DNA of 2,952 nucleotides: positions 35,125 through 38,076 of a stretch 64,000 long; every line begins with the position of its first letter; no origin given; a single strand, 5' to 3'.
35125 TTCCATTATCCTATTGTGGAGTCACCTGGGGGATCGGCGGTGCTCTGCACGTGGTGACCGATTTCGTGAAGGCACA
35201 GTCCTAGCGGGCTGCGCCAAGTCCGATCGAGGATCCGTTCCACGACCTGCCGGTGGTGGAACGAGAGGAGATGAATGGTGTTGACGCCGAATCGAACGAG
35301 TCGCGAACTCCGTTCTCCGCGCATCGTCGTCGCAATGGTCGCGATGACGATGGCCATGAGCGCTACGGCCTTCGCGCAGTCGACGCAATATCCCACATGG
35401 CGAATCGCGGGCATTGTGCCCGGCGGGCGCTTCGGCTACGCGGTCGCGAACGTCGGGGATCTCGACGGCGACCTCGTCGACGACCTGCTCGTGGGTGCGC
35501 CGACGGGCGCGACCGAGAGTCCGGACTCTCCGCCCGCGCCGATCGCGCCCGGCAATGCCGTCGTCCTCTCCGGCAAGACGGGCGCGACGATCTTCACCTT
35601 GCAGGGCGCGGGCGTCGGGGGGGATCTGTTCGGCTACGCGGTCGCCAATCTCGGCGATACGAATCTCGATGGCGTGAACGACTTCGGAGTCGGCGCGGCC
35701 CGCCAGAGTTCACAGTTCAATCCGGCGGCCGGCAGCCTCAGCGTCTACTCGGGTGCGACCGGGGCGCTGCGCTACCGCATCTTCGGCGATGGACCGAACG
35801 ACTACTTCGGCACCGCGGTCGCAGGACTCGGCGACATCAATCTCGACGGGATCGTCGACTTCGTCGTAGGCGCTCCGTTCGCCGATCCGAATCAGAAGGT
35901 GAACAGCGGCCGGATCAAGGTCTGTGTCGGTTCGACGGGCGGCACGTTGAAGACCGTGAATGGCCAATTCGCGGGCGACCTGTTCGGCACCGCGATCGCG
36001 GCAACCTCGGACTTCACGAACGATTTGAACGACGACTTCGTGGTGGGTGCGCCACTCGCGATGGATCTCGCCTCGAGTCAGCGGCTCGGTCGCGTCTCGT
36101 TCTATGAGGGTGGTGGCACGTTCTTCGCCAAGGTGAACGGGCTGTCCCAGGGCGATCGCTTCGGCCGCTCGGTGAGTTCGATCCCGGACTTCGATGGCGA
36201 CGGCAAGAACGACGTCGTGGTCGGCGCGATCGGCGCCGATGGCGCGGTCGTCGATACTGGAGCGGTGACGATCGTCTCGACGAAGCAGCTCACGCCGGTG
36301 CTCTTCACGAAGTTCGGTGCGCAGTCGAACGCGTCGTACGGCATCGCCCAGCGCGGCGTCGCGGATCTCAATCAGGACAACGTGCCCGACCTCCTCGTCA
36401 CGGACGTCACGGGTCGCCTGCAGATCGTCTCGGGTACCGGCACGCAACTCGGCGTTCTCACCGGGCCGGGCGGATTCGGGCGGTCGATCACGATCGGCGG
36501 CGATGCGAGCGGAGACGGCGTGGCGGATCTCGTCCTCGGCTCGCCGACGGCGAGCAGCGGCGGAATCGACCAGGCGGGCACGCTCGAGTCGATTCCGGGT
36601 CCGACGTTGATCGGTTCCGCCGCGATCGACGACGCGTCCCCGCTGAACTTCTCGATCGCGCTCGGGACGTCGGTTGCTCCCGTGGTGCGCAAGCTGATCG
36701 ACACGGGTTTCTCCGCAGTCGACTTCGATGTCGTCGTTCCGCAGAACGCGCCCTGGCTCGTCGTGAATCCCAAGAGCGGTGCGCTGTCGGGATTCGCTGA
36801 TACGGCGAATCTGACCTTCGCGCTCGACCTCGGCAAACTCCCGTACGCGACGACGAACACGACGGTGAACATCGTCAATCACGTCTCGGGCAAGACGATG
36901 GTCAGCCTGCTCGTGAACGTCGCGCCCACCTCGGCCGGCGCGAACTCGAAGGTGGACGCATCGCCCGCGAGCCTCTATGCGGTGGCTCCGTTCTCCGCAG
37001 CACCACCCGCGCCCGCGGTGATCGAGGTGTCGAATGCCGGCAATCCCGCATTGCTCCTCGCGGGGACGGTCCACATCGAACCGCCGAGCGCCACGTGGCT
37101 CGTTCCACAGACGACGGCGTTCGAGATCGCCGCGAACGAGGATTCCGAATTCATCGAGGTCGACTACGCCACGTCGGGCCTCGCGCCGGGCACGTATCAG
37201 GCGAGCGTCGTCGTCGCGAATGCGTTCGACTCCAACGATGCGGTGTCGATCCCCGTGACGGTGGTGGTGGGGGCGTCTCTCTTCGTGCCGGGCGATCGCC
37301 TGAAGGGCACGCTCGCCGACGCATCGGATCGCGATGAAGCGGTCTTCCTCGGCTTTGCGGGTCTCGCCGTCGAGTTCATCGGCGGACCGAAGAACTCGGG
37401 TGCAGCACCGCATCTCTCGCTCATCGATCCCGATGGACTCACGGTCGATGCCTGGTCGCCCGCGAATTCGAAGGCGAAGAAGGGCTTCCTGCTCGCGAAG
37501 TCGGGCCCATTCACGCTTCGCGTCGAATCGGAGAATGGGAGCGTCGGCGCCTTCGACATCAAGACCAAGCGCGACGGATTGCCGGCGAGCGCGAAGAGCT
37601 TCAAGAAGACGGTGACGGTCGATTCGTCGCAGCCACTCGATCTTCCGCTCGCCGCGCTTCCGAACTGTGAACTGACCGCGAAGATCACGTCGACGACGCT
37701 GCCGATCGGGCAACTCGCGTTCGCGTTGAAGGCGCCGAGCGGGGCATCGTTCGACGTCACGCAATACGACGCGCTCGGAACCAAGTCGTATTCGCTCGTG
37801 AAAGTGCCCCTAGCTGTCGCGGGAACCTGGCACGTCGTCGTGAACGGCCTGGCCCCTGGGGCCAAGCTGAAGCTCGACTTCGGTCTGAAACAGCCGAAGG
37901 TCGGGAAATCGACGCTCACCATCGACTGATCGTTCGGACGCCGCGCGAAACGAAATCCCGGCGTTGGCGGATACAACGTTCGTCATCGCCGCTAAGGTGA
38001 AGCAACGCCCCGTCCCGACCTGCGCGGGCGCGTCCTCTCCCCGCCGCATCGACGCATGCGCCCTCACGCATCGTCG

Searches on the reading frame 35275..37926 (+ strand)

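Call 4: search_protein_families(library=pfam, proteins=[window:35275-37926:+], max_evalue=0.01)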
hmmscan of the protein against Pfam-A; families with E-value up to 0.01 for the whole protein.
window:35275-37926:+ (884 aa): 3 families
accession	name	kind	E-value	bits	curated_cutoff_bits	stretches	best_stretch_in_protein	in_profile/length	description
PF01839.29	FG-GAP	-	1.2e-27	95.7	22.1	5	178-216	1-36/37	FG-GAP repeat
PF13517.12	FG-GAP_3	-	6e-08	33.6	26.9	1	364-420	1-60/61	FG-GAP-like repeat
PF23727.1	Beta-prop_FAM234A_B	-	0.0016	17.5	26.4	0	54-106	127-167/467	FAM234A/B beta-propeller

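Call 5: search_protein_families(library=ncbifam, proteins=[window:35275-37926:+], max_evalue=0.01)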
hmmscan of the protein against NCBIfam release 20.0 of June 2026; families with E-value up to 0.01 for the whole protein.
window:35275-37926:+ (884 aa): 0 families
